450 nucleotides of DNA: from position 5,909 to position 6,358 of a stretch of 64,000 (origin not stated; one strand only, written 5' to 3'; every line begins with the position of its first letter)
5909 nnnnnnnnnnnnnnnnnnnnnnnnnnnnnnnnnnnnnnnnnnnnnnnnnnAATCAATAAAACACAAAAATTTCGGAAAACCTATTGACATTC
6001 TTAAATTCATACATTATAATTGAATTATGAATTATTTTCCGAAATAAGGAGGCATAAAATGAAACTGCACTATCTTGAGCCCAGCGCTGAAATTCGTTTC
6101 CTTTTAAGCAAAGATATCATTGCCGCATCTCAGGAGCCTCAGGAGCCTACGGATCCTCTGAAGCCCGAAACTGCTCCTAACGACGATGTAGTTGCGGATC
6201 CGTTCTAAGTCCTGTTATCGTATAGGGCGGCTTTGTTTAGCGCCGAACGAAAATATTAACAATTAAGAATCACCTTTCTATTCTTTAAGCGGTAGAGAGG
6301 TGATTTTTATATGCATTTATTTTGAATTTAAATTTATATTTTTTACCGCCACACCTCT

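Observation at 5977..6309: Autonomous 49-codon acidic, Pro-rich ORF with a perfect consensus promoter bracketed by an 11-bp inverted repeat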

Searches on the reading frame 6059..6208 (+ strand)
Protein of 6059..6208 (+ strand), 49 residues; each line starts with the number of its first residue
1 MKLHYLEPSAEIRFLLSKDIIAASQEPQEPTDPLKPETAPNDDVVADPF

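Call 5: search_protein_families(library=pfam, proteins=[window:6059-6205:+], max_evalue=0.1)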
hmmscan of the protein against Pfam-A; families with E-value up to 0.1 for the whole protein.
seq(49 aa): 0 families

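Call 7: find_homologous_proteins(query=window:6059-6205:+, max_evalue=10)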
Query seq(49 aa) (49 aa): 8 proteins with E <= 10 among 8 candidates.
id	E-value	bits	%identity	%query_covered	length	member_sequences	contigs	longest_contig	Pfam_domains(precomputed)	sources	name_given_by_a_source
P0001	2.3e-23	97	98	100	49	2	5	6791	-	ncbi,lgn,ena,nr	ncbi:MAG: hypothetical protein IKM42_01905 [Clostridia bacterium]|nr:hypothetical protein [Clostridi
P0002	3.2e-17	78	86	100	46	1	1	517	-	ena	-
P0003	4.4e-17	78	88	100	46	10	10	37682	-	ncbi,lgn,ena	-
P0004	4.6e-16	75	84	100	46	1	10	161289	-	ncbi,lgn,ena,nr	ncbi:MAG: hypothetical protein IKA06_04300 [Clostridia bacterium]|nr:hypothetical protein [Clostridi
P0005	5.3e-14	68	78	100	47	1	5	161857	-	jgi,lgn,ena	-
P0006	9.6e-13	64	76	100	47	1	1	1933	-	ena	-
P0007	2.0e-11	60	73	100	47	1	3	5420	-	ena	-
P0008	1.5e-10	58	73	100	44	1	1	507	-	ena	-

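Call 9: search_protein_families(library=ncbifam, proteins=[window:6059-6205:+, P0005, P0008], max_evalue=10)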
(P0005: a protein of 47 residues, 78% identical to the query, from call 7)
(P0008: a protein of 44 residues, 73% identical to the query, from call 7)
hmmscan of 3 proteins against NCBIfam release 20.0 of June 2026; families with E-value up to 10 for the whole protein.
seq(49 aa): 0 families

P0005 (47 aa): 0 families

P0008 (44 aa): 0 families

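Call 12: find_encoding_contigs(protein=P0004, flank=6000, max_places=3)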
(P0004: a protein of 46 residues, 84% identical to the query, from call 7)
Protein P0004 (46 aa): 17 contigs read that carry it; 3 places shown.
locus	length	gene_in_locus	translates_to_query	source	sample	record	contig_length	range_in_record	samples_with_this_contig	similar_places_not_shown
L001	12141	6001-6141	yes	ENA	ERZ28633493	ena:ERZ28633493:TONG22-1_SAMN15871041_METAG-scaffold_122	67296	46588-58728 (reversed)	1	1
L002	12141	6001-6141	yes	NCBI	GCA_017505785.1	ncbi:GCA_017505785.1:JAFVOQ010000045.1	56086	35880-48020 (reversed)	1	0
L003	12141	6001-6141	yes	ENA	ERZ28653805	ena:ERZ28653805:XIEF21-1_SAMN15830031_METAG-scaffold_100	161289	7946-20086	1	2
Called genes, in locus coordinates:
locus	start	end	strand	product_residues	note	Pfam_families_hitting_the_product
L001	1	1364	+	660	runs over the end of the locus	PF00133:tRNA-synt_1, PF01406:tRNA-synt_1e (faint), PF09334:tRNA-synt_1g, PF00133:tRNA-synt_1 (weak), PF19303:Anticodon_3, PF08264:Anticodon_1, PF01588:tRNA_bind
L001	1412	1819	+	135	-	PF06541:ABC_trans_CmpB (weak)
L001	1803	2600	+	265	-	PF01026:TatD_DNase, PF04909:Amidohydro_2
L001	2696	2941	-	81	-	PF13443:HTH_26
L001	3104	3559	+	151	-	-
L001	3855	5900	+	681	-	PF00009:GTP_EFTU, PF22042:EF-G_D2, PF03144:GTP_EFTU_D2, PF14492:EFG_III, PF03764:EFG_IV, PF00679:EFG_C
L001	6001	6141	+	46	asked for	-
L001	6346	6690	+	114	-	PF01740:STAS, PF13466:STAS_2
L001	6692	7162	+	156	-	PF13581:HATPase_c_2, PF02518:HATPase_c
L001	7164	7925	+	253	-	PF04542:Sigma70_r2, PF04539:Sigma70_r3, PF08281:Sigma70_r4_2 (weak), PF04545:Sigma70_r4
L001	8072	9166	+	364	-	PF01594:AI-2E_transport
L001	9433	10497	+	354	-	PF01628:HrcA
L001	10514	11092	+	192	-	PF01025:GrpE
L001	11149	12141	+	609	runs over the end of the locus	PF00012:HSP70, PF06723:MreB_Mbl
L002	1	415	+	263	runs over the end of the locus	-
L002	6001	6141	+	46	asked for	-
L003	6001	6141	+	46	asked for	-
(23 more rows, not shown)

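Call 13: find_encoding_contigs(protein=P0005, flank=6000, max_places=3)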
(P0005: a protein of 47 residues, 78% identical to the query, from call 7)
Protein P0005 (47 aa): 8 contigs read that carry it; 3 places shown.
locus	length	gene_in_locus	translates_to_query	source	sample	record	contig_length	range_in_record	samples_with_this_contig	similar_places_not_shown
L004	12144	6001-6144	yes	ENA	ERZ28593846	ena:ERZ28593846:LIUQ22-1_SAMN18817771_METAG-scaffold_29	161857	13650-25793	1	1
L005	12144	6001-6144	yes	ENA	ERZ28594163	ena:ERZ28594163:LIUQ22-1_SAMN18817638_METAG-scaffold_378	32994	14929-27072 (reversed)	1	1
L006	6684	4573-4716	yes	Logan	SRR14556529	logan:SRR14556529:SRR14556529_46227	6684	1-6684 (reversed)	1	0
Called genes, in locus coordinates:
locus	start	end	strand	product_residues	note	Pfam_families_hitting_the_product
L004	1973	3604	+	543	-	PF19789:DUF6273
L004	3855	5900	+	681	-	PF00009:GTP_EFTU, PF22042:EF-G_D2, PF03144:GTP_EFTU_D2, PF14492:EFG_III, PF03764:EFG_IV, PF00679:EFG_C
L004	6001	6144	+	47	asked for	-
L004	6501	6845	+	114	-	PF01740:STAS, PF13466:STAS_2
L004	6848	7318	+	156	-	PF13581:HATPase_c_2, PF02518:HATPase_c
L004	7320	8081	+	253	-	PF04542:Sigma70_r2, PF04539:Sigma70_r3 (weak), PF08281:Sigma70_r4_2 (weak), PF04545:Sigma70_r4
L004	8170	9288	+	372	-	PF01594:AI-2E_transport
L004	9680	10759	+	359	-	PF01628:HrcA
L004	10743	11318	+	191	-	PF01025:GrpE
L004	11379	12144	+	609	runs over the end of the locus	PF00012:HSP70, PF06723:MreB_Mbl, PF00012:HSP70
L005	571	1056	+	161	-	-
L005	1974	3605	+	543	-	PF19789:DUF6273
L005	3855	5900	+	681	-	PF00009:GTP_EFTU, PF22042:EF-G_D2, PF03144:GTP_EFTU_D2, PF14492:EFG_III, PF03764:EFG_IV, PF00679:EFG_C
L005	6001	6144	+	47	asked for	-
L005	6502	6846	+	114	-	PF01740:STAS, PF13466:STAS_2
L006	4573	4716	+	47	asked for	-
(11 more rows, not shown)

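Call 15: search_protein_representatives(alignment_id=A1)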
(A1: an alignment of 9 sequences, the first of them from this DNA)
Query: 9 sequences, 47 profile positions. Proteins with E-value up to 0.001 (for the whole library): 9; up to 1e-10: 5; up to 1e-30: 0. The best 9 are listed.
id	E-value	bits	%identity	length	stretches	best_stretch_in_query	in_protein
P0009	2.0e-20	88.5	-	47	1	1-47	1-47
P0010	1.4e-16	76.3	-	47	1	1-47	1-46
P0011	3.6e-16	74.9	-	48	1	1-47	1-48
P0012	5.0e-13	64.9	-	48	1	1-47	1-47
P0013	1.0e-10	57.5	-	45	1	1-47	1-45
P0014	2.5e-06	43.4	-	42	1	1-46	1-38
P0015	2.4e-05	40.3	-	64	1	1-40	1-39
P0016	4.6e-05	39.4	-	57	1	1-45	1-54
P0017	4.2e-04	36.3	-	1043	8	8-17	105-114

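Call 20: find_related_loci(query=A4, collection=genome_contigs, flank=6000)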
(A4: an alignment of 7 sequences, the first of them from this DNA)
Query A4 (49 aa) in genome_contigs; peptide patterns used: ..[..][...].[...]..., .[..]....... (x = any residue, [..] = any of these).
28 stretches matched a pattern; 7 encode a relative of the query (tblastn E <= 1e-3); 7 distinct loci.
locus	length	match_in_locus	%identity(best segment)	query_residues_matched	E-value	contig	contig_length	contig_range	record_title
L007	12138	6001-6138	92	1-49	9e-25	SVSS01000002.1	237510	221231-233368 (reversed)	MAG: Oscillospiraceae bacterium isolate SIG675 NODE_620_length_237510_cov_5.061685, whole genome shotgun sequence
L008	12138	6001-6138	84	1-49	6e-22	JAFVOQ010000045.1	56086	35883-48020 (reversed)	MAG: Clostridia bacterium isolate RGIG5254 Sheep_Colon-1__c435606, whole genome shotgun sequence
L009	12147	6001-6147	71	1-49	9e-19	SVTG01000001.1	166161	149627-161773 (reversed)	MAG: Oscillospiraceae bacterium isolate SIG689 NODE_1701_length_166161_cov_4.226514, whole genome shotgun sequence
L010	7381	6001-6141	76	1-49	1e-18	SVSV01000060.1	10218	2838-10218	MAG: Oscillospiraceae bacterium isolate SIG678 NODE_105164_length_10218_cov_1.671589, whole genome shotgun sequence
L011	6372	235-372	76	1-49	1e-18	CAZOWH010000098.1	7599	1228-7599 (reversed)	MAG TPA_asm: uncultured Lachnospiraceae bacterium isolate SRP315200_co1_859 genome assembly, contig: NODE_22945_length_7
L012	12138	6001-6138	71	1-49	2e-17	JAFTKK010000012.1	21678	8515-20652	MAG: Clostridia bacterium isolate RGIG3899 Roe_deer_Cecum-2__c55931, whole genome shotgun sequence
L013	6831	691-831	67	1-49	4e-16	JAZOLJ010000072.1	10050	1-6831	MAG: Eubacteriales bacterium isolate T1900045655_YK20190349.MAGScoT_cleanbin_000010 SGB_8234_k141_1097720, whole genome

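Call 24: find_encoding_contigs(protein=window:6059-6208:+, flank=10000, max_places=3)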
Protein window:6059-6208:+ (49 aa): 10 contigs read that carry it; 3 places shown.
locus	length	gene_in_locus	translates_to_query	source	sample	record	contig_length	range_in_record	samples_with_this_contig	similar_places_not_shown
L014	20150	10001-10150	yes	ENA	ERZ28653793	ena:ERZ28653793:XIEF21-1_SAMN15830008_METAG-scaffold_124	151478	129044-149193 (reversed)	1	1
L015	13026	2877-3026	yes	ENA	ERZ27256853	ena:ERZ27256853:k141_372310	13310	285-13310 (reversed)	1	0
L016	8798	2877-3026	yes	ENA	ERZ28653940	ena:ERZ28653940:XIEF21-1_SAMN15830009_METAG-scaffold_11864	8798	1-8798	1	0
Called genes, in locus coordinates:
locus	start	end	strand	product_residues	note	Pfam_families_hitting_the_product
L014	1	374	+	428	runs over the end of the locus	PF01053:Cys_Met_Meta_PP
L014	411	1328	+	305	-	PF04204:HTS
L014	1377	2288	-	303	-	PF00149:Metallophos, PF12850:Metallophos_2 (weak)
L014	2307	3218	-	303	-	PF00149:Metallophos, PF12850:Metallophos_2 (weak)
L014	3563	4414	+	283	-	-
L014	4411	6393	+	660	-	PF00133:tRNA-synt_1, PF01406:tRNA-synt_1e (faint), PF09334:tRNA-synt_1g, PF00133:tRNA-synt_1, PF19303:Anticodon_3, PF08264:Anticodon_1, PF01588:tRNA_bind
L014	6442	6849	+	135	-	PF06541:ABC_trans_CmpB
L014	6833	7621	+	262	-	PF01026:TatD_DNase, PF04909:Amidohydro_2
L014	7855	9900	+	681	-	PF00009:GTP_EFTU, PF22042:EF-G_D2, PF03144:GTP_EFTU_D2, PF14492:EFG_III, PF03764:EFG_IV, PF00679:EFG_C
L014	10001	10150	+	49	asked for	-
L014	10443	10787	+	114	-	PF01740:STAS, PF13466:STAS_2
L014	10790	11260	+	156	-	PF13581:HATPase_c_2, PF02518:HATPase_c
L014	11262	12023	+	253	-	PF04542:Sigma70_r2, PF04539:Sigma70_r3, PF08281:Sigma70_r4_2 (weak), PF04545:Sigma70_r4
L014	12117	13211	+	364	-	PF01594:AI-2E_transport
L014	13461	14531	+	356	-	PF01628:HrcA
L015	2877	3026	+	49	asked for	-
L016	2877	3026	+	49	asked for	-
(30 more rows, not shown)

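Call 26: find_homologous_proteins(query=A3, max_evalue=1)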
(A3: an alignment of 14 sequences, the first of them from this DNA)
Query A3 (14 sequences) (49 aa, profile of the alignment): 77 proteins with E <= 1 among 633 candidates.
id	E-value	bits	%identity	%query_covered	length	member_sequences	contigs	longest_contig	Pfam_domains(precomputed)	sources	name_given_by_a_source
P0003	3.7e-23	99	88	100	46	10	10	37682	-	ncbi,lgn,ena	-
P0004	5.6e-23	98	84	100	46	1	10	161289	-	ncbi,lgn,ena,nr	ncbi:MAG: hypothetical protein IKA06_04300 [Clostridia bacterium]|nr:hypothetical protein [Clostridi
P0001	2.0e-22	97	98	100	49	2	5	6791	-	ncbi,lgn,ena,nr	ncbi:MAG: hypothetical protein IKM42_01905 [Clostridia bacterium]|nr:hypothetical protein [Clostridi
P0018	6.7e-22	95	76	100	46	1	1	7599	-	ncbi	-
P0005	1.6e-21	94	78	100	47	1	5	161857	-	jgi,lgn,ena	-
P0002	1.9e-21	93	86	100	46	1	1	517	-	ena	-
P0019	5.3e-21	92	69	100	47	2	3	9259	-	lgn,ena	-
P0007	5.4e-21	92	73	100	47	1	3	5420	-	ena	-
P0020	5.4e-21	92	65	100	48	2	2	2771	-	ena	-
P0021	5.5e-21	92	73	100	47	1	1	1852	-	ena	-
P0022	6.1e-21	92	71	100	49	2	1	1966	-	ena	-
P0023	8.6e-21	91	73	100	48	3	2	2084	-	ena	-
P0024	1.1e-20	91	71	100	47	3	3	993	-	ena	-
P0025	1.2e-20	91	76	100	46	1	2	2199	-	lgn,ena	-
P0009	1.6e-20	91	73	100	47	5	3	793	-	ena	-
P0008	1.8e-20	90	73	100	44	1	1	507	-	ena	-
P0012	6.9e-20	89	57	100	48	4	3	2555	-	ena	-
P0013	7.3e-19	85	56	100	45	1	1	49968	-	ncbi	-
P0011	1.6e-18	84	63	100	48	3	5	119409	-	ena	-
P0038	3.0e-18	83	61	100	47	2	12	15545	-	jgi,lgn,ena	-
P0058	3.4e-16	77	48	100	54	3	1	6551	-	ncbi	-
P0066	1.1e-14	72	52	96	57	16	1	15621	-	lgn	-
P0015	1.2e-13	69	58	67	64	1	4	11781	-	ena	-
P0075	4.6e-10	57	44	88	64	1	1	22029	-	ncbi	-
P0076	3.2e-9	54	44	96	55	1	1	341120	-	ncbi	-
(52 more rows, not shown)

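Call 28: find_encoding_contigs(protein=P0076, flank=8000, max_places=2)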
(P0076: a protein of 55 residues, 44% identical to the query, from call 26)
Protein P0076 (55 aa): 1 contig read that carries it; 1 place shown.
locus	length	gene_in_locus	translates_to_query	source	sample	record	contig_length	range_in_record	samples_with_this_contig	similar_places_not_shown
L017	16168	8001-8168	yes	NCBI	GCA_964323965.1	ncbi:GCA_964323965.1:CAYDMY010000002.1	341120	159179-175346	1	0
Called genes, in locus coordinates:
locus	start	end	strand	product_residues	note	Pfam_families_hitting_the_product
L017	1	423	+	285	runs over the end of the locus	PF01263:Aldose_epim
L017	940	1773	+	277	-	-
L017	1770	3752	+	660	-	PF00133:tRNA-synt_1, PF01406:tRNA-synt_1e (faint), PF09334:tRNA-synt_1g, PF19303:Anticodon_3, PF01588:tRNA_bind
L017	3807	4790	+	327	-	PF01210:NAD_Gly3P_dh_N, PF02558:ApbA (faint), PF07479:NAD_Gly3P_dh_C, PF20618:GPD_NAD_C_bact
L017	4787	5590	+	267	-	PF01026:TatD_DNase, PF04909:Amidohydro_2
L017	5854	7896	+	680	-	PF00009:GTP_EFTU, PF22042:EF-G_D2, PF14492:EFG_III, PF03764:EFG_IV, PF00679:EFG_C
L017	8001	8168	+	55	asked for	-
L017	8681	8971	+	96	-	PF01740:STAS, PF13466:STAS_2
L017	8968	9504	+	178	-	PF13581:HATPase_c_2, PF02518:HATPase_c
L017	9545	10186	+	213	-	PF04542:Sigma70_r2, PF08281:Sigma70_r4_2 (weak), PF04545:Sigma70_r4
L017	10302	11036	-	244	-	PF00160:Pro_isomerase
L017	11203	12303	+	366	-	PF01594:AI-2E_transport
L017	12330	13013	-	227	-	-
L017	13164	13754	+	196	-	PF10825:DUF2752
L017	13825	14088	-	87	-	PF01649:Ribosomal_S20p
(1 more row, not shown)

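Call 29: find_encoding_contigs(protein=P0075, flank=8000, max_places=2)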
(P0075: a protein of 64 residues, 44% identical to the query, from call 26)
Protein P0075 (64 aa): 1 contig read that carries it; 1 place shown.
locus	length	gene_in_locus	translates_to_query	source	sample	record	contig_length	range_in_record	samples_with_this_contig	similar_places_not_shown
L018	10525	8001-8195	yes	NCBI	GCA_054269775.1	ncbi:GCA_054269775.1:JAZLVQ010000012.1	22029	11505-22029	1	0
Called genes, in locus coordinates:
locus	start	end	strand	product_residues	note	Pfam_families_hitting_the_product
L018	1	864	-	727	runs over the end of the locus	PF24898:GGDEF_GdpP, PF01368:DHH, PF02272:DHHA1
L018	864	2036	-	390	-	-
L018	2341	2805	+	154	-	PF02576:RimP_N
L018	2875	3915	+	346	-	PF08529:NusA_N, PF13184:KH_NusA_1st, PF26594:KH_NusA_2nd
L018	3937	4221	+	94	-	PF04296:YlxR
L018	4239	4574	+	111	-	-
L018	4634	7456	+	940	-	PF04760:IF2_N, PF00009:GTP_EFTU, PF01926:MMR_HSR1, PF02421:FeoB_N (weak), PF22042:EF-G_D2, PF11987:IF-2, PF03144:GTP_EFTU_D2 (weak)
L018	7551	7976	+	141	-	PF00293:NUDIX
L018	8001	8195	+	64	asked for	-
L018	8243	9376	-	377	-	PF11187:Mbeg1-like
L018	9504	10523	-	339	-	?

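Call 31: find_encoding_contigs(protein=P0011, flank=6000, max_places=1)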
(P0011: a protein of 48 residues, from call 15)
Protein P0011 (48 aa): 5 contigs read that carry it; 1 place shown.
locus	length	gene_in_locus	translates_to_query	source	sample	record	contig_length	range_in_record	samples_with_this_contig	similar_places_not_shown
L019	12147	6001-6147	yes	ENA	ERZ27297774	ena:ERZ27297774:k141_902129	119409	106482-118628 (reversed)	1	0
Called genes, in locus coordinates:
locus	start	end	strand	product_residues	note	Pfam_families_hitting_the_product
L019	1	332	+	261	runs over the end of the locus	-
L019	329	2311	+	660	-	PF00133:tRNA-synt_1, PF01406:tRNA-synt_1e (faint), PF09334:tRNA-synt_1g, PF00133:tRNA-synt_1 (weak), PF19303:Anticodon_3, PF08264:Anticodon_1 (weak), PF01588:tRNA_bind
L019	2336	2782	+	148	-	PF06541:ABC_trans_CmpB (weak)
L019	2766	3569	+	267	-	PF01026:TatD_DNase, PF04909:Amidohydro_2 (weak)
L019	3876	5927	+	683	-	PF00009:GTP_EFTU, PF22042:EF-G_D2, PF03144:GTP_EFTU_D2, PF14492:EFG_III, PF03764:EFG_IV, PF00679:EFG_C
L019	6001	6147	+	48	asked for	-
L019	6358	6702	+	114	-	PF01740:STAS, PF13466:STAS_2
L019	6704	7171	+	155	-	PF13581:HATPase_c_2, PF02518:HATPase_c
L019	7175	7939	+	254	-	PF04542:Sigma70_r2, PF04539:Sigma70_r3, PF08281:Sigma70_r4_2 (weak), PF04545:Sigma70_r4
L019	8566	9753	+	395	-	PF01594:AI-2E_transport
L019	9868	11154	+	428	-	PF05193:Peptidase_M16_C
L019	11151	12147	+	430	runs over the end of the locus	PF00675:Peptidase_M16, PF05193:Peptidase_M16_C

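Call 32: find_encoding_contigs(protein=P0013, flank=6000, max_places=1)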
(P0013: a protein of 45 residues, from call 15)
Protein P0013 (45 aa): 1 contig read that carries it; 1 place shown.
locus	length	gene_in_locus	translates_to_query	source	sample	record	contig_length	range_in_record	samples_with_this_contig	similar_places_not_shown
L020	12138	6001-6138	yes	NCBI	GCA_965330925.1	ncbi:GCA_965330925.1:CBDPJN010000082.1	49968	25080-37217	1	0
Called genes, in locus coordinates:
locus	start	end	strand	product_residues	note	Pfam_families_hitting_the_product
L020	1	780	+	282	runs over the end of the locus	-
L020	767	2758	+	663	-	PF00133:tRNA-synt_1, PF01406:tRNA-synt_1e (faint), PF09334:tRNA-synt_1g, PF00133:tRNA-synt_1 (weak), PF19303:Anticodon_3, PF08264:Anticodon_1 (weak), PF01588:tRNA_bind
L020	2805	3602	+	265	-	PF01026:TatD_DNase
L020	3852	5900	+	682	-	PF00009:GTP_EFTU, PF22042:EF-G_D2, PF03144:GTP_EFTU_D2 (weak), PF14492:EFG_III, PF03764:EFG_IV, PF00679:EFG_C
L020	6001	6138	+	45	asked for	-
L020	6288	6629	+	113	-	PF01740:STAS, PF13466:STAS_2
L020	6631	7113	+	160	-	PF13581:HATPase_c_2, PF02518:HATPase_c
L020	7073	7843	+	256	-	PF04542:Sigma70_r2, PF13545:HTH_Crp_2 (faint), PF04539:Sigma70_r3, PF04545:Sigma70_r4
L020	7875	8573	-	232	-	PF00160:Pro_isomerase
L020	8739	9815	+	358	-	PF01594:AI-2E_transport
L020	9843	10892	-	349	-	-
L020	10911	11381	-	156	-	-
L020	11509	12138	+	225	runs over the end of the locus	PF10825:DUF2752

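Call 33: find_encoding_contigs(protein=P0015, flank=6000, max_places=2)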
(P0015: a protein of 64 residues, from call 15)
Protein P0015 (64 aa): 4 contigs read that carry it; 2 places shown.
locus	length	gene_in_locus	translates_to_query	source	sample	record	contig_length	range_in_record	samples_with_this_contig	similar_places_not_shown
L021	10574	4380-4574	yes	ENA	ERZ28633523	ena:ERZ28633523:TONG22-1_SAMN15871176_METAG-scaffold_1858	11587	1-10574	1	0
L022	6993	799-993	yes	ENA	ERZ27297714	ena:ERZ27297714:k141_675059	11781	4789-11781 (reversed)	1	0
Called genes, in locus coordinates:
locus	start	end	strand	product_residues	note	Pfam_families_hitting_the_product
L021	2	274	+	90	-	?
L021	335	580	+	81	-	PF04296:YlxR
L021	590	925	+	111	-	PF01248:Ribosomal_L7Ae (weak)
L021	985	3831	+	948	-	PF04760:IF2_N, PF00009:GTP_EFTU, PF01926:MMR_HSR1, PF02421:FeoB_N (weak), PF03144:GTP_EFTU_D2 (faint), PF22042:EF-G_D2, PF11987:IF-2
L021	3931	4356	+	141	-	PF00293:NUDIX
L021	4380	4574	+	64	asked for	-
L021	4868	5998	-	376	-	PF11187:Mbeg1-like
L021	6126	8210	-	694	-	PF08497:Radical_SAM_N, PF04055:Radical_SAM (weak), PF11842:DUF3362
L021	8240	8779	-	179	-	-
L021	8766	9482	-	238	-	-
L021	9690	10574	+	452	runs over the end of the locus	PF05257:CHAP, PF08239:SH3_3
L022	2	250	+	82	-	?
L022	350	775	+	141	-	PF00293:NUDIX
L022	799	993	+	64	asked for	-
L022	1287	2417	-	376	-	PF11187:Mbeg1-like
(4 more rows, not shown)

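Call 34: find_encoding_contigs(protein=P0066, flank=6000, max_places=1)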
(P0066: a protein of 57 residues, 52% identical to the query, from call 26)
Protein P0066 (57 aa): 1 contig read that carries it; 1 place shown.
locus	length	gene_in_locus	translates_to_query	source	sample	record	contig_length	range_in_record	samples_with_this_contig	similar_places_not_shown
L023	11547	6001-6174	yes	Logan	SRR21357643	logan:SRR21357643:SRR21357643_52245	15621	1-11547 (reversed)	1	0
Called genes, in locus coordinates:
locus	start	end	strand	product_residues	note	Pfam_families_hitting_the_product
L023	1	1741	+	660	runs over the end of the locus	PF00133:tRNA-synt_1, PF01406:tRNA-synt_1e (faint), PF09334:tRNA-synt_1g, PF00133:tRNA-synt_1 (weak), PF19303:Anticodon_3, PF08264:Anticodon_1 (weak), PF01588:tRNA_bind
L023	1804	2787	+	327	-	PF01210:NAD_Gly3P_dh_N, PF02558:ApbA (weak), PF07479:NAD_Gly3P_dh_C, PF20618:GPD_NAD_C_bact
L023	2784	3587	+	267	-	PF01026:TatD_DNase, PF04909:Amidohydro_2 (weak)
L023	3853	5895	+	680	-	PF00009:GTP_EFTU, PF22042:EF-G_D2, PF03144:GTP_EFTU_D2 (weak), PF14492:EFG_III, PF03764:EFG_IV, PF00679:EFG_C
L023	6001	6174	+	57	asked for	-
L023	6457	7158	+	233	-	PF03193:RsgA_GTPase (weak), PF02463:SMC_N (faint), PF00005:ABC_tran, PF13304:AAA_21 (faint)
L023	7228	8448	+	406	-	PF02687:FtsX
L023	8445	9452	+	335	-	PF02687:FtsX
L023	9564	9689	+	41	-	-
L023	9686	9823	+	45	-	-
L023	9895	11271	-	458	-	PF05525:Branch_AA_trans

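Call 40: search_solved_structures(query=A5, max_evalue=10, show_alignments=3)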
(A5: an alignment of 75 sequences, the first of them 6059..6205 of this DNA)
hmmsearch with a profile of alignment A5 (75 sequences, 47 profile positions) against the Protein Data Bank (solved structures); distinct sequences matched with E-value up to 10: 0.

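Call 41: search_protein_families(library=pfam, alignment_id=A5, max_evalue=10)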
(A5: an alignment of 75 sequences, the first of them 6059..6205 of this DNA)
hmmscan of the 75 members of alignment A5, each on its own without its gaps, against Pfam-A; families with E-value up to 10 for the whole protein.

A. member 1, window:6059-6205:+ (49 aa): 0 families

B. families by the number of members that match (of 75 scanned): 3 families
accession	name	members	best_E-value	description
PF15754.10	SPESP1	1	0.084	Sperm equatorial segment protein 1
PF12520.13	DUF3723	1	0.15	Protein of unknown function (DUF3723)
PF05616.18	Neisseria_TspB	1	3.7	Neisseria meningitidis TspB protein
